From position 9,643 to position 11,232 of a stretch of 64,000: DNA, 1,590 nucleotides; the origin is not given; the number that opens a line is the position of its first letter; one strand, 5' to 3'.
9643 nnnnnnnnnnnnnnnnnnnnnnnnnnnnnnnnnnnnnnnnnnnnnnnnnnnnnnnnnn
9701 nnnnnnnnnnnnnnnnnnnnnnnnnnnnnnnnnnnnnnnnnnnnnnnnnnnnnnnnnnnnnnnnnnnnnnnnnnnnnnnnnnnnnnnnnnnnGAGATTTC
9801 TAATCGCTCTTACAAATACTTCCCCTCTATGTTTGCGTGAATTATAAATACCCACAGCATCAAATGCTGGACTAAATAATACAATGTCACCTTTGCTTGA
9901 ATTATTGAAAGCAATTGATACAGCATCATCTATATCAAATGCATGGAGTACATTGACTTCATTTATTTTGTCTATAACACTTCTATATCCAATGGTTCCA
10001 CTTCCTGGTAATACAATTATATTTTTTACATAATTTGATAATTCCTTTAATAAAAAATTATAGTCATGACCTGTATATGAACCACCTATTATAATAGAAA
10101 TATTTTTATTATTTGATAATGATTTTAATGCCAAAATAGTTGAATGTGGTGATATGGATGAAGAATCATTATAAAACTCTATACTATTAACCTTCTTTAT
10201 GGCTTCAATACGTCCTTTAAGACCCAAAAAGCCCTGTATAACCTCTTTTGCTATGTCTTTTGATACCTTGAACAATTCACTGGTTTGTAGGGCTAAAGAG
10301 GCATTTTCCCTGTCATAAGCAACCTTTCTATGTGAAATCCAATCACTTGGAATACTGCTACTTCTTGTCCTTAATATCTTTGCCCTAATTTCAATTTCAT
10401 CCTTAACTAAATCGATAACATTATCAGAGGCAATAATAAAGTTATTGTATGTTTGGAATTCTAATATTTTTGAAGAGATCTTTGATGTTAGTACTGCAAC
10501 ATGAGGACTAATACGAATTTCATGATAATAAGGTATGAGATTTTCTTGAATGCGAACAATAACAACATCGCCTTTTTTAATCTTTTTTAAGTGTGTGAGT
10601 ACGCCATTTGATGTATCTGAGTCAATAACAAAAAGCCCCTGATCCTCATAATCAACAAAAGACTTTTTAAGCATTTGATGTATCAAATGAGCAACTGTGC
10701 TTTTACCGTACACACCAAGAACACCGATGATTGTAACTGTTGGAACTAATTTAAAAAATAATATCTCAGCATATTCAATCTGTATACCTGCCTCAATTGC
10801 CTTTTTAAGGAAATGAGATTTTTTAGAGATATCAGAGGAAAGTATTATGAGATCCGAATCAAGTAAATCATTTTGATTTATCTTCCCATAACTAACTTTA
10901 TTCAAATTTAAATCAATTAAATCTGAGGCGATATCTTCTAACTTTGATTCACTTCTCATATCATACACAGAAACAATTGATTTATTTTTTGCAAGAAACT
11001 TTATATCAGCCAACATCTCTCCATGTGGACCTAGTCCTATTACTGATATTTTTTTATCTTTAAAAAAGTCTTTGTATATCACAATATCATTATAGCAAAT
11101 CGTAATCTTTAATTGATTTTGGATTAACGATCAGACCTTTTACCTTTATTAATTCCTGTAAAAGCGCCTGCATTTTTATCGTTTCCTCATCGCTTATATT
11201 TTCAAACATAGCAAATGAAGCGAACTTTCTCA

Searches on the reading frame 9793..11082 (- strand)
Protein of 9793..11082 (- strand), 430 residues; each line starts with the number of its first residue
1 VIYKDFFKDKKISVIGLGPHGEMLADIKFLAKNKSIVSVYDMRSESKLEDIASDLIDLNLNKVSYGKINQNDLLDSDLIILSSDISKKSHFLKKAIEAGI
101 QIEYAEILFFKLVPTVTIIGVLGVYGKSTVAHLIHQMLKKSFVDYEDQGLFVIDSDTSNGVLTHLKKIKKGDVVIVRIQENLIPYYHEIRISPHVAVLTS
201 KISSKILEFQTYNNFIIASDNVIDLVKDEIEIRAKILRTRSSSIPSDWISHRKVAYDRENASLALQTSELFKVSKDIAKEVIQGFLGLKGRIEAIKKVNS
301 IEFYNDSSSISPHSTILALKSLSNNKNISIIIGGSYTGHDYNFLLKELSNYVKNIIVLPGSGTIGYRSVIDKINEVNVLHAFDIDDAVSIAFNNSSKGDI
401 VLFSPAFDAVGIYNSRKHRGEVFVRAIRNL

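Call 35: search_protein_families(library=ncbifam, proteins=[window:9793-11082:-], max_evalue=0.001)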
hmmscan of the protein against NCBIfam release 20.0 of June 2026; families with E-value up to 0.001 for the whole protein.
window:9793-11082:- (430 aa): 8 families
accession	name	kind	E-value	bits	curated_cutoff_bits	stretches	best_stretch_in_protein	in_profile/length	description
TIGR01087.1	murD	equivalog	2.6e-43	148.7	211.95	2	257-428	273-440/441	UDP-N-acetylmuramoyl-L-alanine--D-glutamate ligase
NF053647.1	pMurD2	equivalog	5.7e-13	48.5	550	2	11-141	2-124/405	pseudomurein biosynthesis peptide ligase pMurD2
NF053645.1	pMurC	equivalog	2.8e-11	42.8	560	1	13-177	2-161/492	pseudomurein biosynthesis peptide ligase pMurC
TIGR01082.1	murC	equivalog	1e-09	38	335.1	1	28-143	17-127/449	UDP-N-acetylmuramate--L-alanine ligase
NF033197.0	F430_CfbE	equivalog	5.6e-09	35.5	250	1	258-402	272-424/430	coenzyme F430 synthase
NF053646.1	pMurD1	equivalog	9.2e-08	31.2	610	1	251-399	278-434/465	pseudomurein biosynthesis peptide ligase pMurD1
TIGR01085.1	murE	subfamily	4.5e-06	25.8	257.3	0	100-140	69-109/472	UDP-N-acetylmuramyl-tripeptide synthetase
NF001124.0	PRK00139.1-2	equivalog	5.9e-05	22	476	0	108-140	102-133/500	UDP-N-acetylmuramoyl-L-alanyl-D-glutamate--2,6-diaminopimelate ligase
